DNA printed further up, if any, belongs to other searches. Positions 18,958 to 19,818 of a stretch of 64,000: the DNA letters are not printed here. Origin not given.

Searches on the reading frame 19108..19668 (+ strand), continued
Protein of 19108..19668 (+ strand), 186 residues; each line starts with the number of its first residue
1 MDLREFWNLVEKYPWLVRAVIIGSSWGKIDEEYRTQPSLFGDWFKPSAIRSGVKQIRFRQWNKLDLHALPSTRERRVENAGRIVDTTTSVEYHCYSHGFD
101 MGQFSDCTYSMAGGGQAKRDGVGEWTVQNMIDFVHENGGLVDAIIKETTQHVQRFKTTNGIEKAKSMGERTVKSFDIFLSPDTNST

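Call 56: fold_search(model_id=the predicted structure, library=viral)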
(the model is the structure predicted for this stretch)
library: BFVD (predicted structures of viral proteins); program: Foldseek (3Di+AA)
matches with E <= 10: 1081; with E <= 0.001: 0
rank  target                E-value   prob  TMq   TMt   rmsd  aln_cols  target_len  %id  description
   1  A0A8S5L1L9            4.7e-03  0.41  0.20  0.08  29.4       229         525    9  Maturation protein [ssRNA phage Zoerhiza.1_16]
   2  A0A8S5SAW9            9.7e-03  0.35  0.16  0.13  12.3       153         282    7  BppU domain protein [Siphoviridae sp. ctJLl6]
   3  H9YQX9                1.3e-02  0.38  0.23  0.23  16.0       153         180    9  (no name in the UniProt tables at hand)
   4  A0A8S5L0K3            1.5e-02  0.14  0.16  0.07  30.7       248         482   13  Maturation protein [ssRNA phage SRR6255746_2]
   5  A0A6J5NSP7            1.7e-02  0.25  0.15  0.08  15.4       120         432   10  Uncharacterized protein [uncultured Caudovirales phage]
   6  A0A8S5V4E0            2.1e-02  0.23  0.17  0.05  14.5       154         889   11  BppU domain protein [Myoviridae sp. ct8iP21]
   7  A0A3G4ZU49            2.2e-02  0.72  0.23  0.23   8.3       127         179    3  Uncharacterized protein [Edafosvirus sp.]
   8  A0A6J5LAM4            2.4e-02  0.10  0.11  0.13  23.5       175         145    7  Uncharacterized protein [uncultured Caudovirales phage]
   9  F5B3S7                2.5e-02  0.28  0.17  0.15  12.7       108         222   11  (no name in the UniProt tables at hand)
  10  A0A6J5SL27            2.7e-02  0.07  0.10  0.07  15.6       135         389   12  Uncharacterized protein [uncultured Caudovirales phage]
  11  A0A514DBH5            3.0e-02  0.51  0.24  0.22  14.3       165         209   13  Uncharacterized protein [Leviviridae sp.]
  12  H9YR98                3.0e-02  0.38  0.24  0.24  15.0       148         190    4  (no name in the UniProt tables at hand)
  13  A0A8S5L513            3.0e-02  0.28  0.23  0.12  22.3       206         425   10  Maturation protein [ssRNA phage SRR6960799_10]
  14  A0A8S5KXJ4            3.0e-02  0.23  0.22  0.11  24.3       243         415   11  Maturation protein [ssRNA phage AIN002]
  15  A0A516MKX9            3.0e-02  0.14  0.15  0.08  16.5       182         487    8  (no name in the UniProt tables at hand)
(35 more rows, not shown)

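Call 59: search_protein_families(library=pfam, alignment_id=A1, max_evalue=0.1)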
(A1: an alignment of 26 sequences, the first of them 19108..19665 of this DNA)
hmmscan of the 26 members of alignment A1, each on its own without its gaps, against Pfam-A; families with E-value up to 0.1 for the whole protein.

A. member 1, window:19108-19665:+ (186 aa): 0 families

B. families by the number of members that match (of 26 scanned): 3 families
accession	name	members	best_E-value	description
PF19911.4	DUF6384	1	0.017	Family of unknown function (DUF6384)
PF16463.11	Phage_TTP_13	1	0.043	Phage tail tube protein family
PF20444.3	DUF6703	1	0.076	Family of unknown function (DUF6703)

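Call 60: search_protein_families(library=ncbifam, alignment_id=A1, max_evalue=0.1)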
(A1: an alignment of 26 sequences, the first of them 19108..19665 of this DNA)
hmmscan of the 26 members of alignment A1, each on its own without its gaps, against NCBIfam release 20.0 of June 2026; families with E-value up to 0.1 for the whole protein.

A. member 1, window:19108-19665:+ (186 aa): 0 families

B. families by the number of members that match (of 26 scanned): 3 families
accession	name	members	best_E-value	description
NF009141.0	PRK12494.1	1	0.0059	NAD(P)H-quinone oxidoreductase subunit J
TIGR03433.1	padR_acidobact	1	0.049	PadR family transcriptional regulator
NF003547.0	PRK05205.1-3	1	0.078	bifunctional pyr operon transcriptional regulator/uracil phosphoribosyltransferase PyrR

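Call 61: find_related_loci(query=A2, collection=viral_contigs, flank=5000)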
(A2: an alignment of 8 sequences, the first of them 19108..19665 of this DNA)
Query A2 (186 aa) in viral_contigs; peptide patterns used: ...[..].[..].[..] (x = any residue, [..] = any of these).
124 stretches matched a pattern, but none encodes a relative of the query by tblastn (E <= 1e-3).

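Call 65: find_encoding_contigs(protein=P0005, flank=5000, max_places=2)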
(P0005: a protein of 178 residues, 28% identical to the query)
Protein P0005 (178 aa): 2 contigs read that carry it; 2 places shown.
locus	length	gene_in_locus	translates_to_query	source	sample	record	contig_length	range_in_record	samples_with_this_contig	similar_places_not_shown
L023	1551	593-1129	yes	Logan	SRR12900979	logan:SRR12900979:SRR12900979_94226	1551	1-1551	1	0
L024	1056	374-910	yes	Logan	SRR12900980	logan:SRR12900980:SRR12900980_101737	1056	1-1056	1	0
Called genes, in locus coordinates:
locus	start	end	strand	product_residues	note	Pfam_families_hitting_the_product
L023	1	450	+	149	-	?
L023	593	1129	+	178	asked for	-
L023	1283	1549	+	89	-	?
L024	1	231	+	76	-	?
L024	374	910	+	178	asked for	-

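Call 72: search_dna_similar(query=window:19108-19665:+, collection=phages, mode=protein, max_evalue=1, max_rows=8)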
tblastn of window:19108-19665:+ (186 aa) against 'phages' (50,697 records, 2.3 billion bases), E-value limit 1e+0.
No match.

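Call 73: find_encoding_contigs(protein=P0008, flank=4000, max_places=2)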
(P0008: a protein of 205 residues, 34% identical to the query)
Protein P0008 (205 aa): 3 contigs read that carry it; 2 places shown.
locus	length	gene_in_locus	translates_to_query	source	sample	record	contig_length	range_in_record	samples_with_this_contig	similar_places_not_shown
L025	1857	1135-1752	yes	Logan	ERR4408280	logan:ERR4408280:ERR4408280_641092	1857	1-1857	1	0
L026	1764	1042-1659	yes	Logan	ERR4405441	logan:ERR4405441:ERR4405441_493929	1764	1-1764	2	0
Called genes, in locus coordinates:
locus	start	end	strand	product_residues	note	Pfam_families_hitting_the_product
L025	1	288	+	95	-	?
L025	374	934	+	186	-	PF01132:EFP (faint), PF08207:EFP_N (weak), PF09285:Elong-fact-P_C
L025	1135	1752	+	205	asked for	-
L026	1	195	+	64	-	?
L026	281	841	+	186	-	PF01132:EFP (faint), PF08207:EFP_N (weak), PF09285:Elong-fact-P_C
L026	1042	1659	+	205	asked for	-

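Call 74: find_encoding_contigs(protein=P0010, flank=4000, max_places=2)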
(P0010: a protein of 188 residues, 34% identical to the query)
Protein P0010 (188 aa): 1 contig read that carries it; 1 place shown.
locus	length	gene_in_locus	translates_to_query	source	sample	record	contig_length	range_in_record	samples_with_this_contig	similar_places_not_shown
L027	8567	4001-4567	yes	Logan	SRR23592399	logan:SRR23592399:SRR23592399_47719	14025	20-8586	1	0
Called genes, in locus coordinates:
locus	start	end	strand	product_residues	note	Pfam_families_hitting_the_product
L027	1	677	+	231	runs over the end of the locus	?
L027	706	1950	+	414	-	PF01520:Amidase_3, PF01471:PG_binding_1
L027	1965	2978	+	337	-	PF09587:PGA_cap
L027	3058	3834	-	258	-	-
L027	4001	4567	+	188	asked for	-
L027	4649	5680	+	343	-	PF00044:Gp_dh_N, PF02800:Gp_dh_C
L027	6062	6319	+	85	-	-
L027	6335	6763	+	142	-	-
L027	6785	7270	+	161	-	PF02502:LacAB_rpiB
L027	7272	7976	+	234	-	PF00834:Ribul_P_3_epim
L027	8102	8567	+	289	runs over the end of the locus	PF13292:DXP_synthase_N, PF00456:Transketolase_N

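Call 75: find_encoding_contigs(protein=P0007, flank=4000, max_places=2)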
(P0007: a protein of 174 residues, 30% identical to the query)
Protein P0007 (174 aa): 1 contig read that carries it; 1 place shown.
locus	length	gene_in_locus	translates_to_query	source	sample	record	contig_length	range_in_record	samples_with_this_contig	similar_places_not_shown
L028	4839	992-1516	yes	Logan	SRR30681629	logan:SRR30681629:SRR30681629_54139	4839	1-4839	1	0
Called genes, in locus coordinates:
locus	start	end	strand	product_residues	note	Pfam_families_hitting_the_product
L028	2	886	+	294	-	?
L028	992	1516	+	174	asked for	-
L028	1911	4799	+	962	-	PF00133:tRNA-synt_1, PF09334:tRNA-synt_1g, PF13603:tRNA-synt_1_2, PF00293:NUDIX, PF09334:tRNA-synt_1g (weak), PF08264:Anticodon_1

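Call 82: search_solved_structures(query=A1, max_evalue=10, show_alignments=3)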
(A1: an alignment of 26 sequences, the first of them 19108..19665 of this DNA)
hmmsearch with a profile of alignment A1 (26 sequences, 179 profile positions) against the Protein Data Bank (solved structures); distinct sequences matched with E-value up to 10: 4.
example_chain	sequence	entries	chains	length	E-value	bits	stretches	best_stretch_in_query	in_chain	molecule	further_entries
8gbs_A1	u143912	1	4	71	0.28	14.1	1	110-144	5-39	Gas vesicle structural protein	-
4hwf_A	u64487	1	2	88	0.58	13.1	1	100-159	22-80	BAG family molecular chaperone regulator 3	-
7r1c_N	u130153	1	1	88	1.4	11.9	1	109-145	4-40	Gas vesicle structural protein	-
6hat_A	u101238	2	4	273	1.6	11.6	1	80-134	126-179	mRNA export factor ICP27 homolog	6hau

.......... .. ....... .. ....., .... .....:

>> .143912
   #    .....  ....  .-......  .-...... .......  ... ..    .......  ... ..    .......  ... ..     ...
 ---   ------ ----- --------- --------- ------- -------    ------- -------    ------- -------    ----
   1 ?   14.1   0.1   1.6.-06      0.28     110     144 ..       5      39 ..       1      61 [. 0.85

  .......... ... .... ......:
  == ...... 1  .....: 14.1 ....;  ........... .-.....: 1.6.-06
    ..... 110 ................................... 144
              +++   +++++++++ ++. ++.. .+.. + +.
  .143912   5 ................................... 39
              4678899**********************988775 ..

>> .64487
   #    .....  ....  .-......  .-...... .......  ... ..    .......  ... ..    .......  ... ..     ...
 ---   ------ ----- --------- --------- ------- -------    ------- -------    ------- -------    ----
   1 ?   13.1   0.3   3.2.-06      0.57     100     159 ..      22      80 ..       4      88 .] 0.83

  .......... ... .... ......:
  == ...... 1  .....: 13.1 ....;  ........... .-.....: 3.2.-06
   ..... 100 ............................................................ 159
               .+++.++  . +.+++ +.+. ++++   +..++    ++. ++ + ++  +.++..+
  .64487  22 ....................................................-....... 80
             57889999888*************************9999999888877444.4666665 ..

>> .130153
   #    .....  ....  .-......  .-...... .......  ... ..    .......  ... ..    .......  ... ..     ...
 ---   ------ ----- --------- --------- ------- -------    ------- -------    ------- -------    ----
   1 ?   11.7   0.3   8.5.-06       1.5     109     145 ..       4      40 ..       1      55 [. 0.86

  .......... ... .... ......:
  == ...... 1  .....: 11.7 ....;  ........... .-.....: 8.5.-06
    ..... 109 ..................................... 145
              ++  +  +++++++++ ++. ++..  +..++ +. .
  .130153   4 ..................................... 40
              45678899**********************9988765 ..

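Call 83: search_protein_families(library=pfam, alignment_id=A1, max_evalue=10)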
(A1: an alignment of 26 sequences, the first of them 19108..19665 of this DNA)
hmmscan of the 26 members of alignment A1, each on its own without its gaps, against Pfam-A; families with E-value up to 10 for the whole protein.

A. member 1, window:19108-19665:+ (186 aa): 0 families

B. families by the number of members that match (of 26 scanned): 10 families
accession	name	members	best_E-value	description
PF19911.4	DUF6384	1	0.017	Family of unknown function (DUF6384)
PF16463.11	Phage_TTP_13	1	0.043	Phage tail tube protein family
PF20444.3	DUF6703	1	0.076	Family of unknown function (DUF6703)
PF04183.18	IucA_IucC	1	0.12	IucA / IucC family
PF04808.17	CTV_P23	1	0.12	Citrus tristeza virus (CTV) P23 protein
PF21403.4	OTU1_UBXL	1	0.13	OTU1, UBXL domain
PF11852.14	Pullul_strch_C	1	0.13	Alpha-1,6-glucosidases, pullulanase-type, C-terminal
PF00619.27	CARD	1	0.15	Caspase recruitment domain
PF00936.24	BMC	1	0.2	BMC domain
PF04651.18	Pox_A12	1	0.22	Poxvirus A12 protein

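Call 86: find_encoding_contigs(protein=P0012, flank=5000, max_places=3)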
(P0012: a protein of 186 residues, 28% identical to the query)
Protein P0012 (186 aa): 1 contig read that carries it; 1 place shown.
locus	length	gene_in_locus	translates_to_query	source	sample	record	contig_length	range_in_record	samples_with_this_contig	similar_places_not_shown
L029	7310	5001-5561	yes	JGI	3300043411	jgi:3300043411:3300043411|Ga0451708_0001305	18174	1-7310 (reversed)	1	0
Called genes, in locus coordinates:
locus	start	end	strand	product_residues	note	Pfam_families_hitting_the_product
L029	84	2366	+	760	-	PF13491:FtsK_4TM (weak), PF17854:FtsK_alpha, PF01580:FtsK_SpoIIIE, PF09397:FtsK_gamma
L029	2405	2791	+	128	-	PF09136:Glucodextran_B (weak)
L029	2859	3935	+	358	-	PF00154:RecA_N, PF08423:Rad51, PF06745:ATPase (weak), PF01637:ATPase_2 (weak), PF27531:MT3502_N (faint), PF21096:RecA_C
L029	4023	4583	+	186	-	PF08207:EFP_N (weak), PF01132:EFP, PF09285:Elong-fact-P_C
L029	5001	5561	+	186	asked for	-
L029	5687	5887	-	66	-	PF01084:Ribosomal_S18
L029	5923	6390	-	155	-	PF00436:SSB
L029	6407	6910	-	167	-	PF01250:Ribosomal_S6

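Call 93: search_dna_similar(query=window:19108-19665:+, collection=plasmids, mode=protein, max_evalue=0.1, max_rows=5)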
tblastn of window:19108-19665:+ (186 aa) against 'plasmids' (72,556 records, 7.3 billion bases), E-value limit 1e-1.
No match.
